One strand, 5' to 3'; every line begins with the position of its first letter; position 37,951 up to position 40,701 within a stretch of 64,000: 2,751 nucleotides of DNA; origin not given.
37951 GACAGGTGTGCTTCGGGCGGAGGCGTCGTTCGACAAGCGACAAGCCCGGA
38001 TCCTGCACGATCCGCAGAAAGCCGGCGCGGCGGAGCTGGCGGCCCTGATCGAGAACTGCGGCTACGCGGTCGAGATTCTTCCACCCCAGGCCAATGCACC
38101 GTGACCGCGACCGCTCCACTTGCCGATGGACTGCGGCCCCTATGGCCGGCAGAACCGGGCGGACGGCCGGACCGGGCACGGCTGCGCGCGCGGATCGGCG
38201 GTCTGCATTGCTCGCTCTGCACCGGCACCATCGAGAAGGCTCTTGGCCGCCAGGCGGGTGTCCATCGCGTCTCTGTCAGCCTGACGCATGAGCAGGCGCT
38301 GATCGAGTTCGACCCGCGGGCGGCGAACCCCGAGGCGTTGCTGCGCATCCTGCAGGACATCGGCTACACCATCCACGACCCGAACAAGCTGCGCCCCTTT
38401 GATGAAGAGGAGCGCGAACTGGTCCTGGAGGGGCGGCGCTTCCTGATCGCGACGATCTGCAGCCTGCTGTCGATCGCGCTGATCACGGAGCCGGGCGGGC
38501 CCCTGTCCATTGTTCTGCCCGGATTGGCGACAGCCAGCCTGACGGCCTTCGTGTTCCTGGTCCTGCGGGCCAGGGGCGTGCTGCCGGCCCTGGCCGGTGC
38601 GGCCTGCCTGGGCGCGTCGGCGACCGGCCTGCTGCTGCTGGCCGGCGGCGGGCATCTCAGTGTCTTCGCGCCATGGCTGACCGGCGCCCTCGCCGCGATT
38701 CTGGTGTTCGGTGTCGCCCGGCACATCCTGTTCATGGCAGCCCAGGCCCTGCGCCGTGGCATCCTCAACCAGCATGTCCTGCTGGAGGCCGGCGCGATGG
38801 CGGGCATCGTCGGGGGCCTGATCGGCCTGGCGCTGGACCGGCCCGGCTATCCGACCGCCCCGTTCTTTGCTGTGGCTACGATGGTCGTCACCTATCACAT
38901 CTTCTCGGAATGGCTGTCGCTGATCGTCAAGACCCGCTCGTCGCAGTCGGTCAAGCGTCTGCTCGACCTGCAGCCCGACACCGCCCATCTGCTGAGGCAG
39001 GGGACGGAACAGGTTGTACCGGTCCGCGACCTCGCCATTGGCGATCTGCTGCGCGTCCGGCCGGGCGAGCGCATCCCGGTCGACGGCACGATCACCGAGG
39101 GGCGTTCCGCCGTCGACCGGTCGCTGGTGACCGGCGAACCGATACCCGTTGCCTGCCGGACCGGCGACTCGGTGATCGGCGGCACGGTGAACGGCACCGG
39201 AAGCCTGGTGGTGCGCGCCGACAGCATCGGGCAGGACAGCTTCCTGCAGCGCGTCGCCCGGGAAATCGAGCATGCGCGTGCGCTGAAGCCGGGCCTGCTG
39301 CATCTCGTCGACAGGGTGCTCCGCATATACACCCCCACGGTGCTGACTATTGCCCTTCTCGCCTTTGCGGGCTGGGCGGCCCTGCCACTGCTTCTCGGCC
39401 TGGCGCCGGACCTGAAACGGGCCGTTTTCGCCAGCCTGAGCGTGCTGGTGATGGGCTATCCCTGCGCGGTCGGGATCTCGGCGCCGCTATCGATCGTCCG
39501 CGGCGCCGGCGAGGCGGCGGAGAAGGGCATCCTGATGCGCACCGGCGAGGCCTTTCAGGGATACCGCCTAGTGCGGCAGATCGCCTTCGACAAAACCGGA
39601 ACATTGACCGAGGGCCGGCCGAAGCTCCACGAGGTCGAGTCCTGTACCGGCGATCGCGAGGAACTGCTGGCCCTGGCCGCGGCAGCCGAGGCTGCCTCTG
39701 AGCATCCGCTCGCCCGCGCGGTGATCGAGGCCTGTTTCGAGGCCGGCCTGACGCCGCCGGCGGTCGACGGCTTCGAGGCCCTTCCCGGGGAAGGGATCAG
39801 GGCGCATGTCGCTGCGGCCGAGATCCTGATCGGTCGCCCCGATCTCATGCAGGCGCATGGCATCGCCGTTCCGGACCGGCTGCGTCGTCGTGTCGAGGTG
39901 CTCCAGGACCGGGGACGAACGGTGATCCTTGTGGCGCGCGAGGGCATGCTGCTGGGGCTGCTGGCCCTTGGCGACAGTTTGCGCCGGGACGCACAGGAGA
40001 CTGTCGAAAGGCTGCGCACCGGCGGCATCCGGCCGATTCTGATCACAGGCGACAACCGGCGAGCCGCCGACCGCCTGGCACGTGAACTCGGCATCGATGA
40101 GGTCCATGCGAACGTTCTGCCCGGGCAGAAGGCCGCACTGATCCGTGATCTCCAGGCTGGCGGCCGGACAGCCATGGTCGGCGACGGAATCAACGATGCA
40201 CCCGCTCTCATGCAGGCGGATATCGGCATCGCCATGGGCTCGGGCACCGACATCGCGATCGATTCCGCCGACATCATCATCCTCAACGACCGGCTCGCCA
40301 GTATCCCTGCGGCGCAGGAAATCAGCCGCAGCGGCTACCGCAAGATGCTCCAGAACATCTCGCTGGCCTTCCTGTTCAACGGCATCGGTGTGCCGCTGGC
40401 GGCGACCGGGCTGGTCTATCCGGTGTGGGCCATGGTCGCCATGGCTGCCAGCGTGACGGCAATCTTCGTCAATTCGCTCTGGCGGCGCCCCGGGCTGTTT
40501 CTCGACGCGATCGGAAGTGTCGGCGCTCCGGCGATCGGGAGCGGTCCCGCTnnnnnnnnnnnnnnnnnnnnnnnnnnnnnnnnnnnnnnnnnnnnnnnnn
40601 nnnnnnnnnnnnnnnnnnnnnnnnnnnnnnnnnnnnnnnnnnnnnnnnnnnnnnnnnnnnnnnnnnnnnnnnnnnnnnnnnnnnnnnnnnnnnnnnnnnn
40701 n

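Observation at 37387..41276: Mer-operator/MerR-controlled P-type ATPase unit without any merA/T/P: candidate new soft-metal efflux module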

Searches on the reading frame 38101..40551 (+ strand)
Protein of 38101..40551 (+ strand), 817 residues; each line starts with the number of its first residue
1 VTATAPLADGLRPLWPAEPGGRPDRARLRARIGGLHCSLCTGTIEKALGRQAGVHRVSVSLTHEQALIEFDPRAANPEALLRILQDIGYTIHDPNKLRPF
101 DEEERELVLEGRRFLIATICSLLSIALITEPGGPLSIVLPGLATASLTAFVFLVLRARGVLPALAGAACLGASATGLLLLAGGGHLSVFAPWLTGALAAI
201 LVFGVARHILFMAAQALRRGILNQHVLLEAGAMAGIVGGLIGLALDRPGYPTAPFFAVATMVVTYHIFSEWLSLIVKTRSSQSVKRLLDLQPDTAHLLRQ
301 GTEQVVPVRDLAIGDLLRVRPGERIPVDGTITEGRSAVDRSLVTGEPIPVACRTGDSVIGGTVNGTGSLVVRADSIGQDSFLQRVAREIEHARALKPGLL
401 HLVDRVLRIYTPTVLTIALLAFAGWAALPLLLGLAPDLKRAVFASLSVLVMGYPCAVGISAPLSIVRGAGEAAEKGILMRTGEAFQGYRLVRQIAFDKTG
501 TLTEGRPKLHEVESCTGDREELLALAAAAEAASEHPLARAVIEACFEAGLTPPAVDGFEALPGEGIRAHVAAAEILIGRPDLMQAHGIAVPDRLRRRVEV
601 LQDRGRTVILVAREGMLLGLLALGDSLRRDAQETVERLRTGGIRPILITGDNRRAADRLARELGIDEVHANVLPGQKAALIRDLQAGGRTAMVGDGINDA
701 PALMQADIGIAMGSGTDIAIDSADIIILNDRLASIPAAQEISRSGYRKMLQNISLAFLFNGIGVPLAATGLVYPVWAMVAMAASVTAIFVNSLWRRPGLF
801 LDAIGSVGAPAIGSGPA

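Call 3: search_protein_families(library=pfam, proteins=[window:38101-40551:+], max_evalue=0.01)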
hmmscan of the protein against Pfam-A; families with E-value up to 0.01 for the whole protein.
window:38101-40551:+ (817 aa): 5 families
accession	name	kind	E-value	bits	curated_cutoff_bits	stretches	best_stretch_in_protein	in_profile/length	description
PF00122.25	E1-E2_ATPase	-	1.3e-48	165.4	28.1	1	290-475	2-181/181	E1-E2 ATPase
PF00702.32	Hydrolase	-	6.4e-34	118.5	26.4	1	493-707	3-191/191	haloacid dehalogenase-like hydrolase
PF00403.32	HMA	-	1.2e-11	45.3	24.8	1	31-90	3-62/62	Heavy-metal-associated domain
PF08282.18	Hydrolase_3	-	1.3e-06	28.8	20.9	1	689-729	205-245/255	haloacid dehalogenase-like hydrolase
PF12710.13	HAD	-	0.00036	21.5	27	1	629-703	88-188/189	haloacid dehalogenase-like hydrolase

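Call 4: search_protein_families(library=ncbifam, proteins=[window:38101-40551:+], max_evalue=0.01)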
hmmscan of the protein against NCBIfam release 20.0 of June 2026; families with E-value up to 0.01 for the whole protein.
window:38101-40551:+ (817 aa): 34 families (the best 25 are shown)
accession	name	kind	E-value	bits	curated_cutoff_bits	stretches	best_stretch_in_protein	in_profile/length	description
TIGR01525.1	ATPase-IB_hvy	subfamily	1.6e-166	555.5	346.25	1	251-793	22-558/560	heavy metal translocating P-type ATPase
TIGR01511.1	ATPase-IB1_Cu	subfamily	1.1e-135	453.5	397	1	252-793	39-539/542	copper-translocating P-type ATPase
NF007952.0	PRK10671.1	equivalog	4.8e-133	445.1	1316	1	256-778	290-806/838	copper-exporting P-type ATPase CopA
NF008262.1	PRK11033.1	equivalog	1.2e-122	410.8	1005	2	258-786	197-721/731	zinc/cadmium/mercury/lead-transporting ATPase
TIGR01512.1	ATPase-IB2_Cd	subfamily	7.4e-117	391.1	313.5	1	258-792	20-489/494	cadmium family heavy metal-translocating P-type ATPase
NF033775.1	P_type_ZntA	exception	4.6e-113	379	1240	1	257-787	201-723/732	Zn(II)/Cd(II)/Pb(II) translocating P-type ATPase ZntA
TIGR01494.1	ATPase_P-type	subfamily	1.1e-72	245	62.3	1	263-782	3-475/478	HAD-IC family P-type ATPase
TIGR01497.1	kdpB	equivalog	1.5e-45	155.5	527.9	1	268-729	79-550/675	potassium-transporting ATPase subunit KdpB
TIGR01647.1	ATPase-IIIA_H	equivalog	3.5e-44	151.1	615.5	2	273-667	72-483/755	plasma-membrane proton-efflux P-type ATPase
NF010609.0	PRK14010.1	equivalog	2.9e-42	144.8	1323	1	265-731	75-547/673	K(+)-transporting ATPase subunit B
TIGR01116.1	ATPase-IIA1_Ca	equivalog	4.2e-33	114.5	703.4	2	616-753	456-609/799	calcium-translocating P-type ATPase, SERCA-type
TIGR01517.1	ATPase-IIB_Ca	equivalog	3e-31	108.4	507.05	2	668-760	607-700/882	calcium-translocating P-type ATPase, PMCA-type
TIGR01522.1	ATPase-IIA2_Ca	equivalog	2.6e-30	104.9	798.3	3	668-747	567-648/854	calcium-transporting P-type ATPase, PMR1-type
TIGR01657.1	P-ATPase-V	hypoth_equivalog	7.3e-27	93.3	618.25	3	667-782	781-831/1055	ATP13A2 family polyamine export P-type ATPase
TIGR01106.1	ATPase-IIC_X-K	subfamily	3.8e-25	88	946.1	2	668-754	663-751/997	Na,H/K antiporter P-type ATPase subunit alpha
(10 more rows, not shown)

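Call 6: search_solved_structures(query=window:38101-40551:+, max_evalue=1e-20, show_alignments=2)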
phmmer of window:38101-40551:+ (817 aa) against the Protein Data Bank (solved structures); distinct sequences matched with E-value up to 1e-20: 87 (the best 60 are shown).
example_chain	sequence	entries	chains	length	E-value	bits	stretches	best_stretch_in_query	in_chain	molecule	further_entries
3j09_A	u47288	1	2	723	1.7e-137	462.9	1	195-780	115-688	copper-exporting P-type ATPase A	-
3j08_A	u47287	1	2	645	7.8e-128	431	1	193-780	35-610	copper-exporting P-type ATPase A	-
7r0g_A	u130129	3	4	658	8.3e-128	430.9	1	176-780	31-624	Putative copper-exporting P-type ATPase A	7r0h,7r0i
7xuk_A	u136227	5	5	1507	1.8e-127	429.8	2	561-794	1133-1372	Copper-transporting ATPase 2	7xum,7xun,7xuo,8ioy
3rfu_A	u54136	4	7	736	2.6e-121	409.4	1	212-792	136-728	Copper efflux ATPase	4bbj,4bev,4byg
7si3_A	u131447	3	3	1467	5.5e-120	405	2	207-574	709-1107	P-type Cu(+) transporter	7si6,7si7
8q73_A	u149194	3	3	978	4.6e-114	385.5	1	206-793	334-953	Copper-transporting ATPase HMA4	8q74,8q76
8q75_A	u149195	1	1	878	3.9e-110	372.5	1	206-793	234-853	Copper-transporting ATPase HMA4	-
4umv_A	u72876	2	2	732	2.3e-91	310.4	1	257-790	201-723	ZINC-TRANSPORTING ATPASE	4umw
7qbz_A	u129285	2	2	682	1.5e-74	254.8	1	278-772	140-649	Cadmium translocating P-type ATPase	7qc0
3a1c_A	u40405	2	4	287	9.8e-64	219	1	468-748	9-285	Probable copper-exporting P-type ATPase A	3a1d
3a1e_A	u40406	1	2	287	1.5e-62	215.1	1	468-748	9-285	Probable copper-exporting P-type ATPase A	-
2b8e_A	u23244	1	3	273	5.3e-61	210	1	484-746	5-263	cation-transporting ATPase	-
3sky_A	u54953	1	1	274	1.7e-60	208.3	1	479-749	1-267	Copper-exporting P-type ATPase B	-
3skx_A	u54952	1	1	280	3.4e-60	207.3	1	479-749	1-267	Copper-exporting P-type ATPase B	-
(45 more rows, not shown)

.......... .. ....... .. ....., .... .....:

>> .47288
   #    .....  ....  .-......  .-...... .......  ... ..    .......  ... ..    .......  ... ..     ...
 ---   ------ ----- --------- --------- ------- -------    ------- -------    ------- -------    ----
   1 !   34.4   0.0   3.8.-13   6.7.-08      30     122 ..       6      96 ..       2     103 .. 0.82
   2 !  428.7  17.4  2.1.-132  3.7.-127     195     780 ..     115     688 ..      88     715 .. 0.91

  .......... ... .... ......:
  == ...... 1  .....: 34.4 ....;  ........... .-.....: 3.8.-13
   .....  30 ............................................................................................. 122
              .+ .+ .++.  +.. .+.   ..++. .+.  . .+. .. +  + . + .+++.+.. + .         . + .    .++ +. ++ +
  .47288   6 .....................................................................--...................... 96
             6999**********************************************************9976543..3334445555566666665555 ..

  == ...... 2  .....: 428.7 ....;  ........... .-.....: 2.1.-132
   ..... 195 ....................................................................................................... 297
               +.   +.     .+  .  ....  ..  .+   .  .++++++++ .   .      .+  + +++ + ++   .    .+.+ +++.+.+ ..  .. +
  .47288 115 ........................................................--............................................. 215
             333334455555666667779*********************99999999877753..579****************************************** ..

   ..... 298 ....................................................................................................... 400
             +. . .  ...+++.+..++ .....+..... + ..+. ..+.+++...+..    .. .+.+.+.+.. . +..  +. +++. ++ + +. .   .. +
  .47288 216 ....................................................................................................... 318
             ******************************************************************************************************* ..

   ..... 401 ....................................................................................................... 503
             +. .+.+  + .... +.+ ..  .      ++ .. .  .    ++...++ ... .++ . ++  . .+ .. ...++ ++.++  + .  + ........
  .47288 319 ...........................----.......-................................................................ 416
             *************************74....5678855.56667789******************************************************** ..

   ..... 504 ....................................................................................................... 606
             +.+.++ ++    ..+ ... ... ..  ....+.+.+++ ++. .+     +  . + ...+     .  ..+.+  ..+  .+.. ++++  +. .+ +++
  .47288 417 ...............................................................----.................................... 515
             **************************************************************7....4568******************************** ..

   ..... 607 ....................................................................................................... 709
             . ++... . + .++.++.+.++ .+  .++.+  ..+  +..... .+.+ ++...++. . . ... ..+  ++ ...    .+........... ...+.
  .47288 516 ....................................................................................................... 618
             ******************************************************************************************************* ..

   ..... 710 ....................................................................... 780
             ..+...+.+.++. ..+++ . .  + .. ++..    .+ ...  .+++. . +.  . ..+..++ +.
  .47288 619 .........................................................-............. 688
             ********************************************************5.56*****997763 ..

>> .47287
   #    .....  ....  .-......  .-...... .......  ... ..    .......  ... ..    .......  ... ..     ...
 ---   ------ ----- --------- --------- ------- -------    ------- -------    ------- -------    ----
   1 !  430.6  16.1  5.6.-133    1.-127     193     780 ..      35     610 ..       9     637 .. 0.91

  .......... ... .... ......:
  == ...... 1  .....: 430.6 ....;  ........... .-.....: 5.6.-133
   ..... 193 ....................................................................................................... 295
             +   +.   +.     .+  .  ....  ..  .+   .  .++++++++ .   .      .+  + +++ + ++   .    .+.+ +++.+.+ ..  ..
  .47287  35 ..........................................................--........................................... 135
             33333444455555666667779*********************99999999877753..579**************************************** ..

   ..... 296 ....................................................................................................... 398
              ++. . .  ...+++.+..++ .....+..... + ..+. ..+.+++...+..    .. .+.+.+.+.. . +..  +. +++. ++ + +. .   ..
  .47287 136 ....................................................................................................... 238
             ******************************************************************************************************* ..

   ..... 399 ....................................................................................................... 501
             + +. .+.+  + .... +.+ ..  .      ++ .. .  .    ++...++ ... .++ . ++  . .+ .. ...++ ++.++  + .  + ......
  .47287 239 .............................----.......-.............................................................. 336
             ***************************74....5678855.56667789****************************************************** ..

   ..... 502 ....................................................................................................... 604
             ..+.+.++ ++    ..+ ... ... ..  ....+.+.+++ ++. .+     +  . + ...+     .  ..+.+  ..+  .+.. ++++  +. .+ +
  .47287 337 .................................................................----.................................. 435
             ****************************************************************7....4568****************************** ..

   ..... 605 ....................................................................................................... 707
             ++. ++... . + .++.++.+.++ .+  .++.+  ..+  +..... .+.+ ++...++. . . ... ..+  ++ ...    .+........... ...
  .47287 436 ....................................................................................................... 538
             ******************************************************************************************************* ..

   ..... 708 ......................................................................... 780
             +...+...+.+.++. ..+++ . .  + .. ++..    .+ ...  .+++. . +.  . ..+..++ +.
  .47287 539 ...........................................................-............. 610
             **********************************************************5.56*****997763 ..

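Call 13: find_homologous_proteins(query=window:38101-40551:+, max_evalue=1e-50)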
Query window:38101-40551:+ (817 aa): 5513 proteins with E <= 1e-50 among 8000 candidates; the best 120 are listed.
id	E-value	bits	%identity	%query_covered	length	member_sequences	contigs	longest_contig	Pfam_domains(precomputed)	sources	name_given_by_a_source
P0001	0.0e+0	1761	100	100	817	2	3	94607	PF00403.33,PF00702.33,PF08282.19,PF00122.26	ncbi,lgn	ncbi:MAG: cation-translocating P-type ATPase [Sneathiellaceae bacterium]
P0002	0.0e+0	1291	74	99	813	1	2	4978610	PF00403.33,PF00702.33,PF08282.19,PF00122.26,PF12710.14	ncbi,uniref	ncbi:cation-translocating P-type ATPase [Tistrella mobilis]|uniref:heavy metal translocating P-type 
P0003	0.0e+0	1285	74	99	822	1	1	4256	PF00403.33,PF00702.33,PF08282.19,PF00122.26,PF12710.14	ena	-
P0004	0.0e+0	1282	74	97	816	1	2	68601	PF00403.33,PF00702.33,PF08282.19,PF00122.26,PF12710.14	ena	-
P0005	0.0e+0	1277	74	97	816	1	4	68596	PF00403.33,PF00702.33,PF08282.19,PF00122.26,PF12710.14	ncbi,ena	-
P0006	0.0e+0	1276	73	98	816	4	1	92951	PF00403.33,PF00702.33,PF08282.19,PF00122.26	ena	-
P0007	0.0e+0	1276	74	98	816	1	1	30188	PF00403.33,PF00702.33,PF08282.19,PF00122.26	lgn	-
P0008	0.0e+0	1274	73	98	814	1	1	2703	PF00403.33,PF00702.33,PF08282.19,PF00122.26,PF12710.14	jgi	jgi:heavy metal translocating P-type ATPase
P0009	0.0e+0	1274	73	99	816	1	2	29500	PF00403.33,PF00702.33,PF08282.19,PF00122.26,PF12710.14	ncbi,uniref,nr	ncbi:heavy metal translocating P-type ATPase [Minwuia thermotolerans]|uniref:Copper-translocating P-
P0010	0.0e+0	1273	73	99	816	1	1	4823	PF00403.33,PF00702.33,PF08282.19,PF00122.26,PF12710.14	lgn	-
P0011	0.0e+0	1273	72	99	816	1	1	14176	PF00403.33,PF00702.33,PF08282.19,PF00122.26,PF12710.14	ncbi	ncbi:MAG: cation-translocating P-type ATPase [Gammaproteobacteria bacterium]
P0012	0.0e+0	1273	73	99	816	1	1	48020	PF00403.33,PF00702.33,PF08282.19,PF00122.26,PF12710.14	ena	-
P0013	0.0e+0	1272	73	98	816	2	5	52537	PF00403.33,PF00702.33,PF08282.19,PF00122.26,PF12710.14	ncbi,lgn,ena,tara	tara:strand:- start:638 stop:3088 length:2451 start_codon:yes stop_codon:yes gene_type:complete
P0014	0.0e+0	1271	72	99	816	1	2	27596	PF00403.33,PF00702.33,PF08282.19,PF00122.26,PF12710.14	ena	-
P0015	0.0e+0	1271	72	99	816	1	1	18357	PF00403.33,PF00702.33,PF08282.19,PF00122.26,PF12710.14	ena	-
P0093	0.0e+0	1146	66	98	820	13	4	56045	PF00403.33,PF00702.33,PF08282.19,PF00122.26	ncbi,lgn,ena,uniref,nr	ncbi:heavy metal translocating P-type ATPase [Klebsiella pneumoniae]|uniref:heavy metal translocatin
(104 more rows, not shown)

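Call 28: find_related_loci(query=window:38101-40551:+, collection=genome_contigs, flank=10000)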
Query window:38101-40551:+ (817 aa) in genome_contigs; peptide patterns used: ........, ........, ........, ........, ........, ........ (x = any residue, [..] = any of these).
598 stretches matched a pattern (row limit reached: there are more); 540 encode a relative of the query (tblastn E <= 1e-3); the best 80 are kept; 80 distinct loci.
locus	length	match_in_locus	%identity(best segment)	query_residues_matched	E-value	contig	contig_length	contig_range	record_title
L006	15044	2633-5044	71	6-810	0e+0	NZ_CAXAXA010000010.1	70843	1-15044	MAG: uncultured Sneathiella sp. isolate ERR599372_concoct_65 ERZ2772621.222, whole genome shotgun sequence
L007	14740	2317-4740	72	1-810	0e+0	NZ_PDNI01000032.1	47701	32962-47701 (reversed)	Roseovarius nitratireducens strain TFZ 406, whole genome shotgun sequence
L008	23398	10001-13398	70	15-815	0e+0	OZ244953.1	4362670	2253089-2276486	MAG: Rhodospirillales bacterium isolate 29706eec-3215-49e9-b6be-e243b0adebf5 genome assembly, chromosome: 1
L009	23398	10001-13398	70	1-815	0e+0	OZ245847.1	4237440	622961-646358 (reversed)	MAG: Rhodospirillales bacterium isolate a3b51f7d-2ba9-4b20-b109-360ef5d28540 genome assembly, chromosome: 1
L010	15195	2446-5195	72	14-810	0e+0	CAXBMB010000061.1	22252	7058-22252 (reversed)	MAG TPA_asm: uncultured Rhodovibrionaceae bacterium isolate ERR2762121_concoct_10 genome assembly, contig: ERZ3421540.27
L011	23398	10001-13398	70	15-815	0e+0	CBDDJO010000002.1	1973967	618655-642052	MAG: Rhodospirillales bacterium isolate da2743c5-98de-4a1b-852b-4e923ef405be genome assembly, contig: contig_2, whole ge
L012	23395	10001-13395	71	15-815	0e+0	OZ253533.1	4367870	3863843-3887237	MAG: Rhodospirillales bacterium isolate 9d264909-92db-45cc-bff1-2ee2e865f122 genome assembly, chromosome: 1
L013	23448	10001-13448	67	13-810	0e+0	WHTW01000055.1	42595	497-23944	MAG: Rhodospirillales bacterium isolate Dino_bin47 NODE_55_length_42595_cov_10.886789, whole genome shotgun sequence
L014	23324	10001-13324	70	15-815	0e+0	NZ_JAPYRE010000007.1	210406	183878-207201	MAG: Henriciella sp. isolate PW3.maxbin2.244 PW3_43_length_210406_cov_20.448346, whole genome shotgun sequence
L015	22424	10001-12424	65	1-810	0e+0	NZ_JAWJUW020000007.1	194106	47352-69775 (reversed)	Halovibrio sp. HP20-59 plasmid unnamed1, whole genome shotgun sequence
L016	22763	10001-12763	66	1-811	0e+0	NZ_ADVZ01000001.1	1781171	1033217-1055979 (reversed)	Afipia sp. 1NLS2 ctg00009, whole genome shotgun sequence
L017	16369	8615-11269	66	12-810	0e+0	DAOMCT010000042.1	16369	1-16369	MAG TPA_asm: Thiobacillus sp. isolate AMR_MDS_5073 NODE_838_length_16369_cov_44.245556, whole genome shotgun sequence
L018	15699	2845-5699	68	1-810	0e+0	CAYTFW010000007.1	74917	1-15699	MAG TPA_asm: uncultured Rhizobiaceae bacterium isolate binchicken_co311_107 genome assembly, contig: NODE_638_length_749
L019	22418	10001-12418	65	4-810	0e+0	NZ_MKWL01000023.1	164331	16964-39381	MAG: Thiobacillus sp. 0-1251 scnpilot_expt_500_bf_sub50_scaffold_9, whole genome shotgun sequence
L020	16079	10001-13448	68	1-811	0e+0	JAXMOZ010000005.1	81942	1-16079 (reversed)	MAG: Rhodospirillales bacterium isolate bin56 NODE_339_length_81942_cov_158.923034, whole genome shotgun sequence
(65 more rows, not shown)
